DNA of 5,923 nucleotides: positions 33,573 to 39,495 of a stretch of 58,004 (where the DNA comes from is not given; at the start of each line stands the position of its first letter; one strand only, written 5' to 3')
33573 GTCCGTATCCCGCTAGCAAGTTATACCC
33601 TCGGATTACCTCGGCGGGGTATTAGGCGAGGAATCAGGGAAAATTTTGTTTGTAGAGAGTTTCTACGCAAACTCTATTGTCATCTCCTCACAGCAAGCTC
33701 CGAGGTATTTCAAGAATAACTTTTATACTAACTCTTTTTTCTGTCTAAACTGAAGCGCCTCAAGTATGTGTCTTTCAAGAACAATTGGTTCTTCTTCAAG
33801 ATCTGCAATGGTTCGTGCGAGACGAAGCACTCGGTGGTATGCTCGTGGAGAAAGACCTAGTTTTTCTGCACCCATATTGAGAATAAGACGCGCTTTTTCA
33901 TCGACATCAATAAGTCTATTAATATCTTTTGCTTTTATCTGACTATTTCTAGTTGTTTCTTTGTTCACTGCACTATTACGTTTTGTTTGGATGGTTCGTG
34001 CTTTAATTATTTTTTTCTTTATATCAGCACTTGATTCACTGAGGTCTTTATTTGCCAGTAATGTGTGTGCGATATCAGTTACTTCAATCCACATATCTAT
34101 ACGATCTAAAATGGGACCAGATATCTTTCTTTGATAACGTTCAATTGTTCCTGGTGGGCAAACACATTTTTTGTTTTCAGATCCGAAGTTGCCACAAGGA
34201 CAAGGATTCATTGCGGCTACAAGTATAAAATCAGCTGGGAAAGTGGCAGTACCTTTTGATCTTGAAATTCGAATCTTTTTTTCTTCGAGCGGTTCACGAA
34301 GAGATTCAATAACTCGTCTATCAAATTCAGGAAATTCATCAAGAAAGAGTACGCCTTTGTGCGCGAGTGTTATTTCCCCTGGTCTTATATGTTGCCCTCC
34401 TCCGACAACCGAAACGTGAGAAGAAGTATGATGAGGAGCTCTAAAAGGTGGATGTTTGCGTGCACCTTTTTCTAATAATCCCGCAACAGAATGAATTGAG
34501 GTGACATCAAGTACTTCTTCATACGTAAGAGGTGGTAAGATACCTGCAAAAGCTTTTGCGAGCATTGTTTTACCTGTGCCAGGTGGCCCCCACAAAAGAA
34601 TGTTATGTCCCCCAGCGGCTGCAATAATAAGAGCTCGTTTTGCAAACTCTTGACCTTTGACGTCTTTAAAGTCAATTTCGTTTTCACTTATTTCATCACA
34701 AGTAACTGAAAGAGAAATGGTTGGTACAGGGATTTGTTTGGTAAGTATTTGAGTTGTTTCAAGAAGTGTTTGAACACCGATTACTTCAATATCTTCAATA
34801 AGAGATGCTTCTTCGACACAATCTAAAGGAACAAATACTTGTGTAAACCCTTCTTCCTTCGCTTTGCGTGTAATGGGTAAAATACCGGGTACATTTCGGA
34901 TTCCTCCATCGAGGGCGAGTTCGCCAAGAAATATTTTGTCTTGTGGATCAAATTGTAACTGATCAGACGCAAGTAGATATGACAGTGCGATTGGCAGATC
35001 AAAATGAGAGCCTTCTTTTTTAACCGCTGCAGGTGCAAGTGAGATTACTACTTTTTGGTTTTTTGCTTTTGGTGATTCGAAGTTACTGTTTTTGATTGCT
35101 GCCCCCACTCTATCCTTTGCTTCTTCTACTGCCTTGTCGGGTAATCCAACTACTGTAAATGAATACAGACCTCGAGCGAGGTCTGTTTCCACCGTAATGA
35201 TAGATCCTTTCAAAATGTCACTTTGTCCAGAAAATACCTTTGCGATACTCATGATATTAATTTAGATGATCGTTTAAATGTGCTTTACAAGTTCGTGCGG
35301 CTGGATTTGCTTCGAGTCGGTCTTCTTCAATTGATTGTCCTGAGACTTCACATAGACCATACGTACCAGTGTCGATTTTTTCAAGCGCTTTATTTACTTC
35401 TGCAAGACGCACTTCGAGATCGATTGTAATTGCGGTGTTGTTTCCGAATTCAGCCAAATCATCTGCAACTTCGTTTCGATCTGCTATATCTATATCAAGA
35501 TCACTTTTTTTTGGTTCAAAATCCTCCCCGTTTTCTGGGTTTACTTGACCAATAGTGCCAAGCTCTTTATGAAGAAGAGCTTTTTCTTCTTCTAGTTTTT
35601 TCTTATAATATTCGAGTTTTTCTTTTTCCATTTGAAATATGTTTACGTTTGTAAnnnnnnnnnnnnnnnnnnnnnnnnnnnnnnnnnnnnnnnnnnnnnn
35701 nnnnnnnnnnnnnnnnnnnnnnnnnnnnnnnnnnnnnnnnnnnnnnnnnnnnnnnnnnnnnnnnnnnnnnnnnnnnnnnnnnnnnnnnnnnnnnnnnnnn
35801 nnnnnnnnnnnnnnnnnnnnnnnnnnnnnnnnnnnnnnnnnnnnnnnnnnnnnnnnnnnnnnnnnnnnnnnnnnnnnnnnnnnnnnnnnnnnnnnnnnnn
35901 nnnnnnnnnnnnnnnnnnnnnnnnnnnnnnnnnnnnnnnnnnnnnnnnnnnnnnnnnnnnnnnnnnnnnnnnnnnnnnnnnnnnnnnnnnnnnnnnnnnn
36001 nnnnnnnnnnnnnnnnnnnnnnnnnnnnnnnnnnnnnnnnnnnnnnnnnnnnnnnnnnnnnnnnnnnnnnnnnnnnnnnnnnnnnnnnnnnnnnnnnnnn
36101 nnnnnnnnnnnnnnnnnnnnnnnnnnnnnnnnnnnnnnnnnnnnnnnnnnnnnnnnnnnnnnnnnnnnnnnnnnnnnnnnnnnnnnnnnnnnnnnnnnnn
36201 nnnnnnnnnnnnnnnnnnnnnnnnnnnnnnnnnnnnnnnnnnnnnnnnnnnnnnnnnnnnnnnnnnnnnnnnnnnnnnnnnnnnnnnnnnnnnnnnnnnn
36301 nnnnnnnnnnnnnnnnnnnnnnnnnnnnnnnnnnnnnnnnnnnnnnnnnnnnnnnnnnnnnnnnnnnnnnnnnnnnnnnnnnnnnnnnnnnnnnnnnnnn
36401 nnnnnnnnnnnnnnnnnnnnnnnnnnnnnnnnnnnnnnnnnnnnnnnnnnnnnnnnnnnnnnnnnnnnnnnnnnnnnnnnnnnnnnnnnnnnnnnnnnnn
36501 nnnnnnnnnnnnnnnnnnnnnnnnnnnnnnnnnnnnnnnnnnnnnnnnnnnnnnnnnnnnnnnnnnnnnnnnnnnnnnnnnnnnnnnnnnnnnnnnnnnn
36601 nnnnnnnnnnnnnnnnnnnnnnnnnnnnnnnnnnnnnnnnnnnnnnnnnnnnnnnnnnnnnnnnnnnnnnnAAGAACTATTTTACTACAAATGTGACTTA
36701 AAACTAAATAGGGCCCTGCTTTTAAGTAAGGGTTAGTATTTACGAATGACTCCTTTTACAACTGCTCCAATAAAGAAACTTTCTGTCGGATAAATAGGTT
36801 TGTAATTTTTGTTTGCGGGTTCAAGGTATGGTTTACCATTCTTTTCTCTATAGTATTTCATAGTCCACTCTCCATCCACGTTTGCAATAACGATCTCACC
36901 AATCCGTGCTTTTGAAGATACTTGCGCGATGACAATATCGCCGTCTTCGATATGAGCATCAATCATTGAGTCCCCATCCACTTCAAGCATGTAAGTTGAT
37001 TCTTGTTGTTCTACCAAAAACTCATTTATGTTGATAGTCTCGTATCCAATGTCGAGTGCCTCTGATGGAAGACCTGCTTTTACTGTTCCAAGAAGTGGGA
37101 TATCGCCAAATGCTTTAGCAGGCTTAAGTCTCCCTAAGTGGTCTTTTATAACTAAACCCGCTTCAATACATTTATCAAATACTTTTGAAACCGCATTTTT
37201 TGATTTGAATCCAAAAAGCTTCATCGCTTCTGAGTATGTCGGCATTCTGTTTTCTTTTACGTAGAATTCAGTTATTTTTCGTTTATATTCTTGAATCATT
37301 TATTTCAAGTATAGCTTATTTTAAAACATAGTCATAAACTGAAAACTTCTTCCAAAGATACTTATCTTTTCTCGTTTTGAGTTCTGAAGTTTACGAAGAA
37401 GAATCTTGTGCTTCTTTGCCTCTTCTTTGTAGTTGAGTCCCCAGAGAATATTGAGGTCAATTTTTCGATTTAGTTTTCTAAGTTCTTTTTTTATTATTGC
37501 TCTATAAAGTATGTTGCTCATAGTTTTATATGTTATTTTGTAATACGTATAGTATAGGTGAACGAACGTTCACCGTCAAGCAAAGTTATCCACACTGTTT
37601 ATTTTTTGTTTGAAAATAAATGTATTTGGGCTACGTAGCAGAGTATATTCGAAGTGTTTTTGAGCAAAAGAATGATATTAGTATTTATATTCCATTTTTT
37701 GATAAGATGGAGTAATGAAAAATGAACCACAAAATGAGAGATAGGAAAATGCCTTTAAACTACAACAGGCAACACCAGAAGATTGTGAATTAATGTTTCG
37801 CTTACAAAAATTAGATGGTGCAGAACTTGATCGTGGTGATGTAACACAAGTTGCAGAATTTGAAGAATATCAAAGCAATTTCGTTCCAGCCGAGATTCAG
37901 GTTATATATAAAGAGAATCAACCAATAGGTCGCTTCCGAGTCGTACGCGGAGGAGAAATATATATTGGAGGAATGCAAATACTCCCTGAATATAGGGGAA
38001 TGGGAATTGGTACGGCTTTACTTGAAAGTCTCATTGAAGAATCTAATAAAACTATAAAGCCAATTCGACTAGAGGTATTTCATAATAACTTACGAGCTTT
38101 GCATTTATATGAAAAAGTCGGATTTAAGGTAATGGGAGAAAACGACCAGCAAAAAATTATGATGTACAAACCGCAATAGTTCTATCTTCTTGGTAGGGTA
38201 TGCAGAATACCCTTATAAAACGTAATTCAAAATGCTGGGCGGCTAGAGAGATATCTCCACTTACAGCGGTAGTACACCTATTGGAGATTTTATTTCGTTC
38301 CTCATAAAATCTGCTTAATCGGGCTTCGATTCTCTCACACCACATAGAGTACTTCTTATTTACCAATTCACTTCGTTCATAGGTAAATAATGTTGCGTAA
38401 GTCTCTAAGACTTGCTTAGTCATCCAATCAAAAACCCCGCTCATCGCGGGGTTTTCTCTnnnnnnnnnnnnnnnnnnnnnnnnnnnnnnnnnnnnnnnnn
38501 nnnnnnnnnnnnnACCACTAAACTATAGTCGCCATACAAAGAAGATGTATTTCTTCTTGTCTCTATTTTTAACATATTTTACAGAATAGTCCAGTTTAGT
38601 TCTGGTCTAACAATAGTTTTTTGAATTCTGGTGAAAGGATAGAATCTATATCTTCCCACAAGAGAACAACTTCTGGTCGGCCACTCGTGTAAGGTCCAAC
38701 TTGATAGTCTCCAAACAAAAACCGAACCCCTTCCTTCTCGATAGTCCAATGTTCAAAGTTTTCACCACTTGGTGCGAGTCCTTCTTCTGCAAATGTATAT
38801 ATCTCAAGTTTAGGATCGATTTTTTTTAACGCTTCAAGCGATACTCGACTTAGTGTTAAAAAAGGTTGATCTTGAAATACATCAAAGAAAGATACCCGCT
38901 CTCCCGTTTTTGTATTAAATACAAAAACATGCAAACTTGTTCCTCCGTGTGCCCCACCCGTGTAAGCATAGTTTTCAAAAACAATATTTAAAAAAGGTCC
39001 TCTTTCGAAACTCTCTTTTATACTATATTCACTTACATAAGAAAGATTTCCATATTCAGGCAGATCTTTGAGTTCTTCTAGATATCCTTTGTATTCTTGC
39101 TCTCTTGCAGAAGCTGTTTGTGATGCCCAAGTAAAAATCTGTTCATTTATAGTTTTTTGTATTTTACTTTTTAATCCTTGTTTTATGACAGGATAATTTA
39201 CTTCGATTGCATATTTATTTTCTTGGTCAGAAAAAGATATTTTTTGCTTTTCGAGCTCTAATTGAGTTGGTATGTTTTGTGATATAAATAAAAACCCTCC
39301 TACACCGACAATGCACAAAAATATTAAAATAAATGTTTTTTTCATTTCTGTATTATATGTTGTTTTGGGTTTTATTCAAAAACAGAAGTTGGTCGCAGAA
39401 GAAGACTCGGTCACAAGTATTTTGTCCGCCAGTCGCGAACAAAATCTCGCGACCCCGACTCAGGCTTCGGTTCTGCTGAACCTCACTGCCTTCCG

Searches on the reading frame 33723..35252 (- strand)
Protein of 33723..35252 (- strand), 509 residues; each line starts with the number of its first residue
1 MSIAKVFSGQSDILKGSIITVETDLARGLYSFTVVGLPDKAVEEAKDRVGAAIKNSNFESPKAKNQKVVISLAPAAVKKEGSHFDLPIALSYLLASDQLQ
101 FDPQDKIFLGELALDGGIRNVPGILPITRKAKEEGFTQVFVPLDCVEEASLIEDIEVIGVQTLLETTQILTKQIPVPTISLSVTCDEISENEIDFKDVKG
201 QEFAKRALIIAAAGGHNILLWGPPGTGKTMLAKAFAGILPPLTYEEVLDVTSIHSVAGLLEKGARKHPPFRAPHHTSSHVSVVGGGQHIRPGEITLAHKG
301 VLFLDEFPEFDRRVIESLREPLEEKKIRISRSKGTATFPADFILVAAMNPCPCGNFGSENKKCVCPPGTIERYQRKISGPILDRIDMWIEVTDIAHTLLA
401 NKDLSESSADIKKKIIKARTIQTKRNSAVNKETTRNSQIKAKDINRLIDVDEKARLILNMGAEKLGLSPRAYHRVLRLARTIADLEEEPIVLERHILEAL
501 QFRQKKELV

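Call 13: search_protein_families(library=pfam, proteins=[window:33723-35252:-])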
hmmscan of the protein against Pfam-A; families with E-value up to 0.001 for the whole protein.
window:33723-35252:- (509 aa): 11 families
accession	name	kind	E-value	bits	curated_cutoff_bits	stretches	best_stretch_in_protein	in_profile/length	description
PF01078.27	Mg_chelatase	-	1.1e-91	306.2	20.3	1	194-395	1-203/207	Magnesium chelatase, subunit ChlI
PF13541.12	ChlI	-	8.8e-39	132.6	27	1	21-143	1-119/121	Subunit ChlI of Mg-chelatase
PF13335.12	Mg_chelatase_C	-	1.6e-25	90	26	1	406-503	2-94/94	Magnesium chelatase, subunit ChlI C-terminal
PF07728.20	AAA_5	-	3.2e-12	47.1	22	1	217-352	1-125/139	AAA domain (dynein-related subfamily)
PF00493.29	MCM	-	1.8e-11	44.1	23.3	1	288-395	111-208/224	MCM P-loop domain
PF00158.32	Sigma54_activat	-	1.2e-06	28.8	20.2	0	285-349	80-142/168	Sigma-54 interaction domain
PF00004.35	AAA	-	2.1e-06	28.6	21.2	1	218-240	1-23/131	ATPase family associated with various cellular activities (AAA)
PF05970.20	PIF1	-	2e-05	24.7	25.9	1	212-322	19-126/223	PIF1-like helicase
PF20030.5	bpMoxR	-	8.1e-05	22.2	27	0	207-247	23-63/205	MoxR domain in the MoxR-vWA-beta-propeller ternary systems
PF05496.18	RuvB_N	-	0.00018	21.7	27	0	217-236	35-54/159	Holliday junction DNA helicase RuvB P-loop domain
PF13401.12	AAA_22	-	0.00053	20.7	27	0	217-266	7-57/130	AAA domain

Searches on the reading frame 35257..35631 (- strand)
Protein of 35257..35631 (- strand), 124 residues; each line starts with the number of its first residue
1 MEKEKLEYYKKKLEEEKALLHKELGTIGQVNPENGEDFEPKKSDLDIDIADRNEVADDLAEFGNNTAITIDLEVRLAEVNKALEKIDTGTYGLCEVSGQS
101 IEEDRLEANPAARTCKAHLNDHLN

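Call 13: search_protein_families(library=pfam, proteins=[window:35257-35631:-])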
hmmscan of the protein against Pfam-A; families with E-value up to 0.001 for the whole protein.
window:35257-35631:- (124 aa): 1 family
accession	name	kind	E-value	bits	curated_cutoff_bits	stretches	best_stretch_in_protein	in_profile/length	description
PF01258.23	zf-dskA_traR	-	2.3e-08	34.3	24.9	1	89-116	1-28/36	Prokaryotic dksA/traR C4-type zinc finger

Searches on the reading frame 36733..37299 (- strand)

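Call 13: search_protein_families(library=pfam, proteins=[window:36733-37299:-])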
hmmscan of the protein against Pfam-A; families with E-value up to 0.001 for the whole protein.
window:36733-37299:- (188 aa): 1 family
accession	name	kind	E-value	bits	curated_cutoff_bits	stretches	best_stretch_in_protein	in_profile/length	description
PF00717.28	Peptidase_S24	-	4.1e-25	88.2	23.3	1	68-173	1-105/116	Peptidase S24-like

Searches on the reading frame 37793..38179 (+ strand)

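Call 13: search_protein_families(library=pfam, proteins=[window:37793-38179:+])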
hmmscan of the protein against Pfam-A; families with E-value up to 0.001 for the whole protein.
window:37793-38179:+ (128 aa): 4 families
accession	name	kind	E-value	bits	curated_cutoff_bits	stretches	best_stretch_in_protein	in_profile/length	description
PF00583.31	Acetyltransf_1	-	6.1e-15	56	20.7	1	28-111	25-116/116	Acetyltransferase (GNAT) family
PF13508.13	Acetyltransf_7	-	7.5e-14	52.3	27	1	35-113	5-84/84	Acetyltransferase (GNAT) domain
PF13673.13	Acetyltransf_10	-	7.7e-12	45.7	23.6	1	35-121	33-117/128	Acetyltransferase (GNAT) domain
PF08445.16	FR47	-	1.9e-08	34.6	22.1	1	57-114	23-80/86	FR47-like protein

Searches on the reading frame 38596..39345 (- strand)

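Call 8: search_protein_families(library=pfam, proteins=[window:38596-39345:-])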
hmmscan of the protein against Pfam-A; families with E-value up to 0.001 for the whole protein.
window:38596-39345:- (249 aa): 2 families
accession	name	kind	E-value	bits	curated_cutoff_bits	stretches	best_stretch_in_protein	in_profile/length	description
PF13739.11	PdaC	-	3.4e-12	47.7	29.1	1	41-135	4-94/95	Deacetylase PdaC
PF11738.13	DUF3298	-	7.3e-09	36.9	24.1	1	155-230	2-83/84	Protein of unknown function (DUF3298)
